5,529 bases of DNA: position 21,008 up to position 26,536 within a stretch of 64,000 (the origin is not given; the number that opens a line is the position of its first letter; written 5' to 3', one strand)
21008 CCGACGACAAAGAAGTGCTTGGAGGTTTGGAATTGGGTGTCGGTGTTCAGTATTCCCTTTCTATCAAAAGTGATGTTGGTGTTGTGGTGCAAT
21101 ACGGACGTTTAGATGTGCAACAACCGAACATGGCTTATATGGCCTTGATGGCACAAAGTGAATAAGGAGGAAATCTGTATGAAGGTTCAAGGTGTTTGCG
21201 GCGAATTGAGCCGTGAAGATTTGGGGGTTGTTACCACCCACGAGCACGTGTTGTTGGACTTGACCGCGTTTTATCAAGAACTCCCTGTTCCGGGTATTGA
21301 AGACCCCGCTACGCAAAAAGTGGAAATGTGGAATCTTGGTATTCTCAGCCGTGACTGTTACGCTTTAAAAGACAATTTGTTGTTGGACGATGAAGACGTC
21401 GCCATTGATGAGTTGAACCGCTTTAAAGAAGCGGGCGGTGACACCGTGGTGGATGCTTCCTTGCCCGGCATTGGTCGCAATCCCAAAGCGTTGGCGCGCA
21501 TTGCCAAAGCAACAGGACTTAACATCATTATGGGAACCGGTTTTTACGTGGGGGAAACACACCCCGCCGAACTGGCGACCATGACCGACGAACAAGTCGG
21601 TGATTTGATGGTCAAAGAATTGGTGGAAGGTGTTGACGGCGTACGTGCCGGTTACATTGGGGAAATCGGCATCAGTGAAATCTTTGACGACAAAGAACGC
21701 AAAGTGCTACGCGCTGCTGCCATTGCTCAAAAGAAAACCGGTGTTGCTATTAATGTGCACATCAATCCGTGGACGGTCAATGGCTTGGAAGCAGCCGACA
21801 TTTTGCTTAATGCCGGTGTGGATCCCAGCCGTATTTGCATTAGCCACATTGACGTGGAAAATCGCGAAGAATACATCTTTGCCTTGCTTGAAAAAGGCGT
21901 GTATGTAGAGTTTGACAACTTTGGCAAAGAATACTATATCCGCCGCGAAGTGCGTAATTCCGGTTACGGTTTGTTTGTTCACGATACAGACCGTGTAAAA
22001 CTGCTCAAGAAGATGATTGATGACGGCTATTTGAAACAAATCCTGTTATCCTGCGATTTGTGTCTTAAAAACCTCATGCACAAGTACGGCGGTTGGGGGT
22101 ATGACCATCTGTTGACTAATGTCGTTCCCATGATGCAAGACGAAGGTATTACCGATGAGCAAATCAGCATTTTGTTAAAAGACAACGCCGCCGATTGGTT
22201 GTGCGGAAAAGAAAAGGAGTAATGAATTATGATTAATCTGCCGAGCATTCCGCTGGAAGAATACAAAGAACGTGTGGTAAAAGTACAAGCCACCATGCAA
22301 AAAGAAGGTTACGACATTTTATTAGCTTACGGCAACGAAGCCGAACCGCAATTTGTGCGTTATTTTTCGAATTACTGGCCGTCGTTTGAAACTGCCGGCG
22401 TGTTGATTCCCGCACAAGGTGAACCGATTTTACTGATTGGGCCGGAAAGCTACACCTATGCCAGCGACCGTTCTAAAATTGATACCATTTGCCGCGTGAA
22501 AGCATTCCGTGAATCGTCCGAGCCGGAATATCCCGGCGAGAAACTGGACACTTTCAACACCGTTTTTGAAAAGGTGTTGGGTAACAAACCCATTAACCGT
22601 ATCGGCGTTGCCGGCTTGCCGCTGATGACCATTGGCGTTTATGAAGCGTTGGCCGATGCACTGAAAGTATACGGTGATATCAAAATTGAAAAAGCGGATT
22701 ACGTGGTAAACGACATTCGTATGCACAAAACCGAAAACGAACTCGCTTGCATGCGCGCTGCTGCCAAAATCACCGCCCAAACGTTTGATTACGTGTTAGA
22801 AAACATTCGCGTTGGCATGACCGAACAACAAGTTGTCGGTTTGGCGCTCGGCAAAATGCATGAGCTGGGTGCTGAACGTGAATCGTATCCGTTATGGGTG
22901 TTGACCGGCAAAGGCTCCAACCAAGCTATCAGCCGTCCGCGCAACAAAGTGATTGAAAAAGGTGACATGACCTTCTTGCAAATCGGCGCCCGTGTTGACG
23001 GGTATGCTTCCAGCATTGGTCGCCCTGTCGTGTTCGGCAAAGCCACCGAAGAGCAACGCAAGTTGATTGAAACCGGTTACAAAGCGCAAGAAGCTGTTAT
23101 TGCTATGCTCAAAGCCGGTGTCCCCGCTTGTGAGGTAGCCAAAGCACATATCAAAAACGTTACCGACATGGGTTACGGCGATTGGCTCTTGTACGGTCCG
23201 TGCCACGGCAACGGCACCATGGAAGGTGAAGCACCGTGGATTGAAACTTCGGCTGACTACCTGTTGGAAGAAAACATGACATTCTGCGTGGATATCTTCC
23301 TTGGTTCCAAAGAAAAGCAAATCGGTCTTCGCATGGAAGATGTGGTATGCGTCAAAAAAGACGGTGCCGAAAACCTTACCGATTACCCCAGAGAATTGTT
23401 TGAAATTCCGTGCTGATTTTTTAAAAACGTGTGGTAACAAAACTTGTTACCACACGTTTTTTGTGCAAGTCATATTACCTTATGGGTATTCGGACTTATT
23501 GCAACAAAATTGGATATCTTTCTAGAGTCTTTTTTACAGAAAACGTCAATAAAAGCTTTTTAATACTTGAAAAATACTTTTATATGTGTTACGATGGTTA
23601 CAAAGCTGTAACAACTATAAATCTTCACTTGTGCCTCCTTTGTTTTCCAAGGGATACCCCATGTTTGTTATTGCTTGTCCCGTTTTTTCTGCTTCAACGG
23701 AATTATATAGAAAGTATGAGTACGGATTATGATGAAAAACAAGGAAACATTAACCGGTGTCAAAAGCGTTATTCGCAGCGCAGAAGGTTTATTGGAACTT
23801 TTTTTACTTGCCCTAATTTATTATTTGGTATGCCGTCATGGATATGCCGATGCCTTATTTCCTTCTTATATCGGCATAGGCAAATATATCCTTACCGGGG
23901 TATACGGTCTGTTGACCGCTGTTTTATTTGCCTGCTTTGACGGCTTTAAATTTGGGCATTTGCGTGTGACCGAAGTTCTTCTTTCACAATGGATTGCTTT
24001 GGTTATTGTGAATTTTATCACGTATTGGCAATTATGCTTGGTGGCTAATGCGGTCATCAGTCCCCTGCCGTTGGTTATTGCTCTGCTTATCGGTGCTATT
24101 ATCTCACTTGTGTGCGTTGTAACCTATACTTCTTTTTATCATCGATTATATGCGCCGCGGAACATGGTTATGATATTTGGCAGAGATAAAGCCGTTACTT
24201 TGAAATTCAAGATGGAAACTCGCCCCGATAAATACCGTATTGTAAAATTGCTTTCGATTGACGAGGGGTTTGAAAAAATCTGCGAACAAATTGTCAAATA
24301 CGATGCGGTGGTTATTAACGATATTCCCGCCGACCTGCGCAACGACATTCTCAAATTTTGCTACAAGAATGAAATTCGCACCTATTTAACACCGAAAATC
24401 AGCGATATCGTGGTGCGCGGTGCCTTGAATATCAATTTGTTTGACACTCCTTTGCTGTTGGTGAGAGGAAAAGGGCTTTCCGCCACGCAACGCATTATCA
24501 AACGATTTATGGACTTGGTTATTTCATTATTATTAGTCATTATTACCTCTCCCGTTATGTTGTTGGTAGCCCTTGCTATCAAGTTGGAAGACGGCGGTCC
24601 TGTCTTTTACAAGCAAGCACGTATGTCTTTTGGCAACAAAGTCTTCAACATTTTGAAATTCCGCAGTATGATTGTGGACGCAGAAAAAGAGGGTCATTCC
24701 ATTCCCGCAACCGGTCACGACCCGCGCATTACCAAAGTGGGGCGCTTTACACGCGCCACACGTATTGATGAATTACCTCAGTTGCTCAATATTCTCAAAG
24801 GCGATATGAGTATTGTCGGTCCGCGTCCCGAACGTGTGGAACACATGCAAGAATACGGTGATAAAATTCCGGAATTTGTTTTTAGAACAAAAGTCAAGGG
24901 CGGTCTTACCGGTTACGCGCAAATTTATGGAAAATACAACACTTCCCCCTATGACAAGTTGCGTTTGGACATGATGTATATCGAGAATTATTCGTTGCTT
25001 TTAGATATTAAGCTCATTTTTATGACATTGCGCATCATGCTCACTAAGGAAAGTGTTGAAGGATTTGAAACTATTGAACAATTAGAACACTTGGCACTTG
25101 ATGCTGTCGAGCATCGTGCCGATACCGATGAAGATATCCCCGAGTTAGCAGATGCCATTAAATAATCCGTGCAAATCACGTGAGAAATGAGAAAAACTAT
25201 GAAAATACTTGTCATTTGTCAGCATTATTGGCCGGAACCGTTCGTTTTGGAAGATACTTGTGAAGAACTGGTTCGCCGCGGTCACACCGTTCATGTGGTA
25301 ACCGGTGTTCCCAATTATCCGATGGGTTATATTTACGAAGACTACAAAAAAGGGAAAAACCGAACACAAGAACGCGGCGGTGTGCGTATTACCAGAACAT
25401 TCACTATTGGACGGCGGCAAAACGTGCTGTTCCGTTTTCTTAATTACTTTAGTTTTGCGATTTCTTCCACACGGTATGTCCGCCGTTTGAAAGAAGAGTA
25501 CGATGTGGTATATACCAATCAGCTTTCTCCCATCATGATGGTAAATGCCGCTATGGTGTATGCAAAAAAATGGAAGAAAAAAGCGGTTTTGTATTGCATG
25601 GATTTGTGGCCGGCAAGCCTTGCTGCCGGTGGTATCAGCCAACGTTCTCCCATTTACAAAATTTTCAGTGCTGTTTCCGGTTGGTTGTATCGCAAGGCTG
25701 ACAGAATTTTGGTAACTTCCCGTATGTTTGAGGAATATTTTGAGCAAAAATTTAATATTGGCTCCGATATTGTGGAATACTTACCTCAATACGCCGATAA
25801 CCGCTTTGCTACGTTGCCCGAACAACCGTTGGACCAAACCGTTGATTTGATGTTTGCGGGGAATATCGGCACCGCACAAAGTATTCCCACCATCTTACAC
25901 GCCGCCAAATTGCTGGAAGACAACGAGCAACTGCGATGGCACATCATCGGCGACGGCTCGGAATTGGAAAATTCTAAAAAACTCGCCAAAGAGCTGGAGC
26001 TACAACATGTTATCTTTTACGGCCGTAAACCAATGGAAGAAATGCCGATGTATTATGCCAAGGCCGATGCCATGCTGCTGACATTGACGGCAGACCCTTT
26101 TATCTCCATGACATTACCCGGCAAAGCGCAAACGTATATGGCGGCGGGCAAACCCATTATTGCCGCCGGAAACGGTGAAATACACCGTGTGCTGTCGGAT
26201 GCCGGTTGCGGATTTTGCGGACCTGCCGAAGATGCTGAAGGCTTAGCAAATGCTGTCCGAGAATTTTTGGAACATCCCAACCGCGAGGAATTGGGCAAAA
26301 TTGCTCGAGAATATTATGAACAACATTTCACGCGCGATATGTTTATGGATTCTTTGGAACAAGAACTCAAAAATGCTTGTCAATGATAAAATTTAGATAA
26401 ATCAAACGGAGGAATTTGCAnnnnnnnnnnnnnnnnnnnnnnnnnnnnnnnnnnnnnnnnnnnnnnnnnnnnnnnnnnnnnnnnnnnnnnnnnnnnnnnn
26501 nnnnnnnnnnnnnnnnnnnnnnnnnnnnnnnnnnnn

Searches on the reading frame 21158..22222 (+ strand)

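Call 8: search_protein_families(library=pfam, proteins=[window:21158-22222:+], max_evalue=0.001)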
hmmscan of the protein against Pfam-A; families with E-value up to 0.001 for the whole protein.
window:21158-22222:+ (354 aa): 1 family
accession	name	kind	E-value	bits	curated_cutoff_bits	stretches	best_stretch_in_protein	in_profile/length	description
PF02126.24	PTE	-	4.6e-71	240.1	22.4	1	18-348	2-297/298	Phosphotriesterase family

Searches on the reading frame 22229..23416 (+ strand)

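Call 8: search_protein_families(library=pfam, proteins=[window:22229-23416:+], max_evalue=0.001)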
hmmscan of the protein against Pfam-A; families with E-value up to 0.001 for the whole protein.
window:22229-23416:+ (395 aa): 2 families
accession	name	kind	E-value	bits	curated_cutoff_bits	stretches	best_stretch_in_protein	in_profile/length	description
PF00557.29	Peptidase_M24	-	5.8e-39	134.5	23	1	173-376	1-207/208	Metallopeptidase family M24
PF01321.24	Creatinase_N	-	1.2e-06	29.5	22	1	15-165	1-127/128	Creatinase/Prolidase N-terminal domain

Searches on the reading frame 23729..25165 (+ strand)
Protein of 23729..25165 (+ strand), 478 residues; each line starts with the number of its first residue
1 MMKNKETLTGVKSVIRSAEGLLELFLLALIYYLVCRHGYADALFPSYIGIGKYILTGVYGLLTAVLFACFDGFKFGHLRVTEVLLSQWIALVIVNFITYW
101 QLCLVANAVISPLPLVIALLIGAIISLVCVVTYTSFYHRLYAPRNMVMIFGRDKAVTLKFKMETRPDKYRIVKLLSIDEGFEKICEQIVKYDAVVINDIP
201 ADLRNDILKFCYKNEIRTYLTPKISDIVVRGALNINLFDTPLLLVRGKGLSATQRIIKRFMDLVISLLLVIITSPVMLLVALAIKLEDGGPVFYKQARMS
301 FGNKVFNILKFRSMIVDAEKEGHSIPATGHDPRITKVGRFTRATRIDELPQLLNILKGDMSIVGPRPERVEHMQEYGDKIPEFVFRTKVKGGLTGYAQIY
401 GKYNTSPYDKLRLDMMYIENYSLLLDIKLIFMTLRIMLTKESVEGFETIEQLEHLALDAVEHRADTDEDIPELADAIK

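Call 8: search_protein_families(library=pfam, proteins=[window:23729-25165:+], max_evalue=0.001)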
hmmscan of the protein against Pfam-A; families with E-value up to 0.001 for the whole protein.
window:23729-25165:+ (478 aa): 1 family
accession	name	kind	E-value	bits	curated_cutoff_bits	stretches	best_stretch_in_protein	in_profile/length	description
PF02397.22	Bac_transf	-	1.6e-64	217.2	27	1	258-438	1-178/179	Bacterial sugar transferase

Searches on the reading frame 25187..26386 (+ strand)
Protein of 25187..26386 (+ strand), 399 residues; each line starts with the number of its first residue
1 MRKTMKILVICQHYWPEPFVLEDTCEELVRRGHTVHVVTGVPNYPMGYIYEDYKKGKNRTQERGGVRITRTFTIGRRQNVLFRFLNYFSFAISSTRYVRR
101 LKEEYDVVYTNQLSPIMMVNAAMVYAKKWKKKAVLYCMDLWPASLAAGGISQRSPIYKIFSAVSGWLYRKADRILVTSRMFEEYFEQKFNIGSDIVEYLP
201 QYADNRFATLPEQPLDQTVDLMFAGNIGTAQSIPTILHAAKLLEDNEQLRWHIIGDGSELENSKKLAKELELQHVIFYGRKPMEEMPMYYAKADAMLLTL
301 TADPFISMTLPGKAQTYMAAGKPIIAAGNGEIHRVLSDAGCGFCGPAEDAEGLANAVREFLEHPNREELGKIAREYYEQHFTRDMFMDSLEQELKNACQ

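Call 8: search_protein_families(library=pfam, proteins=[window:25187-26386:+], max_evalue=0.001)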
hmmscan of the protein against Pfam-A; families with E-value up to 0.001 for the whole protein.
window:25187-26386:+ (399 aa): 5 families
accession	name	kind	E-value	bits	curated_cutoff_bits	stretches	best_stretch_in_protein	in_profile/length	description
PF00534.26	Glycos_transf_1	-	2.7e-22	79.6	26.4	1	220-375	17-171/172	Glycosyl transferases group 1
PF13692.12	Glyco_trans_1_4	-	8.8e-19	68.6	27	1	220-362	3-141/142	Glycosyl transferases group 1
PF13579.12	Glyco_trans_4_4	-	8.5e-14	52.6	29.7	1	21-194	7-150/158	Glycosyl transferase 4-like domain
PF13439.12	Glyco_transf_4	-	9.5e-14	52.2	28.5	1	21-197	8-160/170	Glycosyltransferase Family 4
PF13524.12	Glyco_trans_1_2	-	0.00035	21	25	1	244-384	10-136/144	Glycosyl transferase-like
